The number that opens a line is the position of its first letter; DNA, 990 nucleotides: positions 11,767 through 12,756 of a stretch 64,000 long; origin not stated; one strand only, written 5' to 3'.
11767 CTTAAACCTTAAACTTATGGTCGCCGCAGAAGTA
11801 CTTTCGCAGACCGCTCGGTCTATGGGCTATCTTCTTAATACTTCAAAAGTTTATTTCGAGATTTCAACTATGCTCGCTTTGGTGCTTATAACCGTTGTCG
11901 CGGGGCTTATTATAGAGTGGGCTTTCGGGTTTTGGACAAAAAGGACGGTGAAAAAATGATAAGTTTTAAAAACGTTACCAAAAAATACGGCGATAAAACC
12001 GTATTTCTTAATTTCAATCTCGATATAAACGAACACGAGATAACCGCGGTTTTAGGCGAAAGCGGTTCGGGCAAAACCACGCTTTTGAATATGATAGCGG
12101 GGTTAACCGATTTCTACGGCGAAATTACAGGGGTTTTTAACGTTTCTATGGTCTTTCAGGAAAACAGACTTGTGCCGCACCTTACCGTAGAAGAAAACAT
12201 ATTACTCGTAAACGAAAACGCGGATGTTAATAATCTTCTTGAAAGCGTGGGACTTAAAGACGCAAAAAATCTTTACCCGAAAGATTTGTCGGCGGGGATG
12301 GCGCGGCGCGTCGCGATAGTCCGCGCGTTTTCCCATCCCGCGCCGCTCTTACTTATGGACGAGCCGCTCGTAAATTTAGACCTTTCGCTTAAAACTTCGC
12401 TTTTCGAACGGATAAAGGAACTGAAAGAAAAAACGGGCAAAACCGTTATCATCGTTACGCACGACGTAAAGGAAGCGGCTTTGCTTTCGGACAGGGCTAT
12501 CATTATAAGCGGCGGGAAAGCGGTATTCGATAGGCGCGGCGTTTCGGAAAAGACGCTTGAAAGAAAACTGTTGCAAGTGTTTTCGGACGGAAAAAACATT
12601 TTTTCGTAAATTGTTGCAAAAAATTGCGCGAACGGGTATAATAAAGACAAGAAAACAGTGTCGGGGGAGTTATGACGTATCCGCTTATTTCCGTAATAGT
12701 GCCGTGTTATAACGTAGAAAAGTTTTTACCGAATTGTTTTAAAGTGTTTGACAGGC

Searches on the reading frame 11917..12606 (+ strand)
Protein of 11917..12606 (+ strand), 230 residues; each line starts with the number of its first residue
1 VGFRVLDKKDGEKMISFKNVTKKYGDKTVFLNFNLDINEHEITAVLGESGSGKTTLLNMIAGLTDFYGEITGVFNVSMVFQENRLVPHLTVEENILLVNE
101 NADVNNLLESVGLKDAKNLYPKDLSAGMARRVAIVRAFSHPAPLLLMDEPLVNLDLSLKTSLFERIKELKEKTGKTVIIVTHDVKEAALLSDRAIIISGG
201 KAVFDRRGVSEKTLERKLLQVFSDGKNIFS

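Call 47: search_protein_families(library=pfam, max_evalue=0.001, proteins=[window:11917-12606:+])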
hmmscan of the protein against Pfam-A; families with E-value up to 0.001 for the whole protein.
window:11917-12606:+ (230 aa): 7 families
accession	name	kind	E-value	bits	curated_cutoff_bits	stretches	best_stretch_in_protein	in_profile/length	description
PF00005.33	ABC_tran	-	3.5e-27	96.1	25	1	32-151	3-136/137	ABC transporter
PF13304.12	AAA_21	-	7.4e-12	46.4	27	1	107-183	221-299/304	AAA domain, putative AbiEii toxin, Type IV TA system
PF02463.25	SMC_N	-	2.7e-06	27.4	40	0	123-184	136-199/220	RecF/RecN/SMC N terminal domain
PF13476.12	AAA_23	-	0.00029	22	27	1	22-63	8-42/201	AAA domain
PF09818.15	ABC_ATPase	-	0.00038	20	23.2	0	40-201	79-233/283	P-loop domain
PF13555.12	AAA_29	-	0.00046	20.3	27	1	34-58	16-40/61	P-loop containing region of AAA domain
PF13481.12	AAA_25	-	0.00056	20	27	0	37-57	30-50/195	AAA domain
